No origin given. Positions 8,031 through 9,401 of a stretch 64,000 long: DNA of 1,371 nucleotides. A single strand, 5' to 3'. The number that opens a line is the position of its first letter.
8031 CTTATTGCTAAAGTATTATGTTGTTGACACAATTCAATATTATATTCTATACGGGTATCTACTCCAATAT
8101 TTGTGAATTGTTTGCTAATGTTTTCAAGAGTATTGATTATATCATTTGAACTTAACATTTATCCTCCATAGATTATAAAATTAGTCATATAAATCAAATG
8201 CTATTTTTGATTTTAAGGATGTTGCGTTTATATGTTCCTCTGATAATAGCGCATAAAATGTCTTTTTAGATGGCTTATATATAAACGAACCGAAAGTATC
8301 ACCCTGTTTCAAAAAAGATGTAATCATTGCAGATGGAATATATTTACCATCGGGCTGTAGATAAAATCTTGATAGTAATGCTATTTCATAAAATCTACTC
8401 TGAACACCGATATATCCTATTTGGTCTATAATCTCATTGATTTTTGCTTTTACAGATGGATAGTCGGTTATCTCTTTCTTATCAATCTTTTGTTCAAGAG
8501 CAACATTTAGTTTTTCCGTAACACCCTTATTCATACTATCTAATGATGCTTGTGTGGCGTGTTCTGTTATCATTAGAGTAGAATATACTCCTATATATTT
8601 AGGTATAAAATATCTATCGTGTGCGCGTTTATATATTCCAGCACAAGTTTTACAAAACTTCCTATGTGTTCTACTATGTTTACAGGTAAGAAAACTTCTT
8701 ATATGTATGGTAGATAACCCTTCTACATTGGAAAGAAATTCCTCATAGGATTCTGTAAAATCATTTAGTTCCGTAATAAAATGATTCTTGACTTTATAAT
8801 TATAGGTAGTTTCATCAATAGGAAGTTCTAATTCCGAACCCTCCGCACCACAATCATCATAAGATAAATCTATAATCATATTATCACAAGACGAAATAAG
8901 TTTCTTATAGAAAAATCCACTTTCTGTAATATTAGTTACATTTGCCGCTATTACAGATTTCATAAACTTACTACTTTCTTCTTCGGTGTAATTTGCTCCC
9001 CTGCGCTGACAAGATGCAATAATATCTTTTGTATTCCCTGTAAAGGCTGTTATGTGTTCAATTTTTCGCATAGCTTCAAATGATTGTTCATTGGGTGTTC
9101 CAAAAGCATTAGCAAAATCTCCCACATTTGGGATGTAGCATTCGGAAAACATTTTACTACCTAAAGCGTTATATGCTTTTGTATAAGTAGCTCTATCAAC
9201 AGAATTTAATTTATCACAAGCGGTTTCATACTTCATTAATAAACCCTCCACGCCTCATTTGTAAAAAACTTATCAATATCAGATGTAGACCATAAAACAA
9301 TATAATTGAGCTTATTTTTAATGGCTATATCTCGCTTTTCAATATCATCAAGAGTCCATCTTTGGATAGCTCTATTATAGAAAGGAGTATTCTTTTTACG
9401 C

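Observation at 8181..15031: Split multisubunit RNA polymerase (beta, beta'N, beta'C as separate genes) typical of jumbo phages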

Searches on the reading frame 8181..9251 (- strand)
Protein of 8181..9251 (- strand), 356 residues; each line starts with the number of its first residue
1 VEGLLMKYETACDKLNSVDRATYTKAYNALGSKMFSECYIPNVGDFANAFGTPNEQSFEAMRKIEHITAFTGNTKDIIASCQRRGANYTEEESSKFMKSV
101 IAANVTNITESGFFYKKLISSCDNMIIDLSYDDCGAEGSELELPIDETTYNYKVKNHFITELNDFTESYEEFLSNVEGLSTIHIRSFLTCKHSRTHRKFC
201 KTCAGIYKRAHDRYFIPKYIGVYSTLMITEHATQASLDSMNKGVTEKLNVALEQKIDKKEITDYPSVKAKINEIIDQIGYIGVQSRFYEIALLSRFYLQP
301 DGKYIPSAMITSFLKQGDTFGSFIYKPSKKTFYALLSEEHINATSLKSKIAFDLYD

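Call 3: search_protein_families(library=pfam, proteins=[window:8181-9251:-], max_evalue=0.01)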
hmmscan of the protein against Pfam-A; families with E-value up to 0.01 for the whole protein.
window:8181-9251:- (356 aa): 0 families

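Call 7: search_protein_families(library=phrogs, proteins=[window:8181-9251:-], max_evalue=0.001)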
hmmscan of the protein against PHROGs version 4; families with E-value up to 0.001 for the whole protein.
window:8181-9251:- (356 aa): 0 families

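Call 17: search_solved_structures(query=window:8181-9236:-, max_evalue=1, show_alignments=2)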
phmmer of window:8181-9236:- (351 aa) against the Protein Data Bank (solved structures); distinct sequences matched with E-value up to 1: 2.
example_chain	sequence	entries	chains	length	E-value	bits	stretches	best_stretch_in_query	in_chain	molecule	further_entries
6wmr_D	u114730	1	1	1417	0.65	12.8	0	164-248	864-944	DNA-directed RNA polymerase subunit beta'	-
6wmp_D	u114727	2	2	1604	0.76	12.6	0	164-248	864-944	DNA-directed RNA polymerase subunit beta'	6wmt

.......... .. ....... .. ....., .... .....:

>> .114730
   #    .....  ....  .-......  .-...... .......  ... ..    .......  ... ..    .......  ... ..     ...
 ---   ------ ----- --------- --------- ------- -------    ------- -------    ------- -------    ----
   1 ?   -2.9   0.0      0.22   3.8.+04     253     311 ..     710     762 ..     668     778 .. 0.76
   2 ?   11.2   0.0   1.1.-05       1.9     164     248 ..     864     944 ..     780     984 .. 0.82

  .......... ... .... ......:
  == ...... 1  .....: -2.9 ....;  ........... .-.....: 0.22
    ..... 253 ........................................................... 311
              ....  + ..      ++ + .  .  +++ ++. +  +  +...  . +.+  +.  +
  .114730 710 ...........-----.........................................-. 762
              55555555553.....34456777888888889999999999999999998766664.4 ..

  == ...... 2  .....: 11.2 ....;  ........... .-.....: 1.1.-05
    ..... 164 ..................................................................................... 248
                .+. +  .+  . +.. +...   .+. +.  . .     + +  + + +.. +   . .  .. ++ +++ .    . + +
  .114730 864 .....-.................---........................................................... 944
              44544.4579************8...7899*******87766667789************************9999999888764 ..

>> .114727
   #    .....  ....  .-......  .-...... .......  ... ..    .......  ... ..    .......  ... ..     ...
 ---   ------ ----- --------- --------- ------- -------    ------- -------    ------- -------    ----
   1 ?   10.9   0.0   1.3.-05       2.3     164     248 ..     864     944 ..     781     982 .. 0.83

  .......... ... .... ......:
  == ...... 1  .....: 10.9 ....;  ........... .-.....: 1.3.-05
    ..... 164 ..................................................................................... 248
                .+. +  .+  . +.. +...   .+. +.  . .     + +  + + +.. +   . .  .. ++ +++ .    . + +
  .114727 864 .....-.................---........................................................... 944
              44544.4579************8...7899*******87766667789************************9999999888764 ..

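Call 24: search_solved_structures(query=A1, max_evalue=1, show_alignments=3)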
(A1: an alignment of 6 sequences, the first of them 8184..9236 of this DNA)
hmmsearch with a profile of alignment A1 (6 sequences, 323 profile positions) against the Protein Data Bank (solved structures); distinct sequences matched with E-value up to 1: 54.
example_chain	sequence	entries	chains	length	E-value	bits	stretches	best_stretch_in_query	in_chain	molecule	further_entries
6wmr_D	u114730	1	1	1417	0.00055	22.5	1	91-264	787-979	DNA-directed RNA polymerase subunit beta'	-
6wmp_D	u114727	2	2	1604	0.00058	22.5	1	91-264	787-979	DNA-directed RNA polymerase subunit beta'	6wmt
7l7b_D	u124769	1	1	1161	0.0016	21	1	90-218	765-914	DNA-directed RNA polymerase subunit beta'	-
8i23_D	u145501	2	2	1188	0.0021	20.7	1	91-219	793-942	DNA-directed RNA polymerase subunit beta'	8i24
6n4c_D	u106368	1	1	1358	0.0071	18.9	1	91-269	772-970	DNA-directed RNA polymerase subunit beta'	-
6vys_AE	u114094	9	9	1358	0.0071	18.9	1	91-269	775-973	DNA-directed RNA polymerase subunit | DNA-directed RNA polymerase subunit beta | DNA-directed RNA polymerase subunit beta'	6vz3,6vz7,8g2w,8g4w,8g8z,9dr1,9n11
8t0l_J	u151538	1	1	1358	0.0071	18.9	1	91-269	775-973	DNA-directed RNA polymerase subunit beta'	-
9n07_J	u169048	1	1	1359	0.0071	18.9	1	91-269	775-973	DNA-directed RNA polymerase subunit beta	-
9gur_4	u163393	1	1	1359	0.0071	18.9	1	91-269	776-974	DNA-directed RNA polymerase subunit beta'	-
8t00_J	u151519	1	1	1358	0.0071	18.9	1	91-269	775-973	DNA-directed RNA polymerase subunit beta'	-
7mkn_D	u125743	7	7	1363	0.0071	18.9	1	91-269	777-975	DNA-directed RNA polymerase subunit beta'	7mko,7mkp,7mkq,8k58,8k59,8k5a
6awb_04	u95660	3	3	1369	0.0072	18.9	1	91-269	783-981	DNA-directed RNA polymerase subunit beta'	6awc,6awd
8re4_D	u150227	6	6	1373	0.0072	18.9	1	91-269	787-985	DNA-directed RNA polymerase subunit beta'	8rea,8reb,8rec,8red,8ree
8g1s_J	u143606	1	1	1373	0.0072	18.9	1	91-269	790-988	DNA-directed RNA polymerase subunit beta'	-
9q94_D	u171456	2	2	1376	0.0073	18.9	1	91-269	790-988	DNA-directed RNA polymerase subunit beta'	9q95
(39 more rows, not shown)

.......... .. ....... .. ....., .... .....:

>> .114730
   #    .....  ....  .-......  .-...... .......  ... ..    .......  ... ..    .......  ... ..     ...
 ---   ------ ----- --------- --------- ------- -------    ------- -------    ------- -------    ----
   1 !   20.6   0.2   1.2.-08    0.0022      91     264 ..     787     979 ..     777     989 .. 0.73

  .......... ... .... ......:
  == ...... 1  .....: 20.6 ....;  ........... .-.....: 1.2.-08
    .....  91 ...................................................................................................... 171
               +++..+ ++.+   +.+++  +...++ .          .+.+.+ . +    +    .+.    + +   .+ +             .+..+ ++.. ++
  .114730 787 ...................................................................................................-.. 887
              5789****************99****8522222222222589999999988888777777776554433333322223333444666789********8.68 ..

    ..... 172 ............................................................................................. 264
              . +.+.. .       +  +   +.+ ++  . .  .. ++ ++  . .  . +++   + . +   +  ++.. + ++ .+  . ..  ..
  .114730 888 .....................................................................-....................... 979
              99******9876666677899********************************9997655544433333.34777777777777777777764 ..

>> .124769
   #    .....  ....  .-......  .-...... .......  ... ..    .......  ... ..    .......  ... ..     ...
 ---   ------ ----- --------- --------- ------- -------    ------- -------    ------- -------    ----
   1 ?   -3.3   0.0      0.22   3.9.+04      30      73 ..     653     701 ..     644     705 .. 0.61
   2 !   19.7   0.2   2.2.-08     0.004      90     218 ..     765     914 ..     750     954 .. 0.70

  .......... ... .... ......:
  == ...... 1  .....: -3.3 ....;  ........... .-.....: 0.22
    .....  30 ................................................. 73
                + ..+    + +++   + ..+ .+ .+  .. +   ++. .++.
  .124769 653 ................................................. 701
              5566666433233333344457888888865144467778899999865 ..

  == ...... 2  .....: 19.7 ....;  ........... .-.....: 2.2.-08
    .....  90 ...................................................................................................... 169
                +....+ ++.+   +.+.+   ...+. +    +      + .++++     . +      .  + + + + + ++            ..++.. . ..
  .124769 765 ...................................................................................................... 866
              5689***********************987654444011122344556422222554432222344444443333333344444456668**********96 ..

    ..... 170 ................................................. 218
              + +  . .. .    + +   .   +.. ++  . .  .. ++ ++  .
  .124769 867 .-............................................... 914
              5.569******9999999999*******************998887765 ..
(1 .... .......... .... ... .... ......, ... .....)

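Call 56: find_related_loci(query=A1, collection=viral_contigs, flank=4000)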
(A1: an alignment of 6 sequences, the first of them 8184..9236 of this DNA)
Query A1 (351 aa) in viral_contigs; peptide patterns used: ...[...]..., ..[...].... (x = any residue, [..] = any of these).
288 stretches matched a pattern; 7 encode a relative of the query (tblastn E <= 1e-3); 7 distinct loci.
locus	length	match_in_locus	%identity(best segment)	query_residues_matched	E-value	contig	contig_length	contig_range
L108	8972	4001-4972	57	13-350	8e-120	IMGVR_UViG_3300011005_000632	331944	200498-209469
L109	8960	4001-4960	56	15-350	1e-117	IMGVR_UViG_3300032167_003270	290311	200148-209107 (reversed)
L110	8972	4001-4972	54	10-351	3e-115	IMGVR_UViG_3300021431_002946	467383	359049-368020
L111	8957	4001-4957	53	14-350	6e-109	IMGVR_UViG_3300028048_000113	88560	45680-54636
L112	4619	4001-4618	57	1-212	5e-75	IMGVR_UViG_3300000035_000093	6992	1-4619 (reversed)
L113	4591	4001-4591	56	15-222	4e-73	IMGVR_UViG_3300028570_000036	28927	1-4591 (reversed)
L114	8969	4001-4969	57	10-350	2e-121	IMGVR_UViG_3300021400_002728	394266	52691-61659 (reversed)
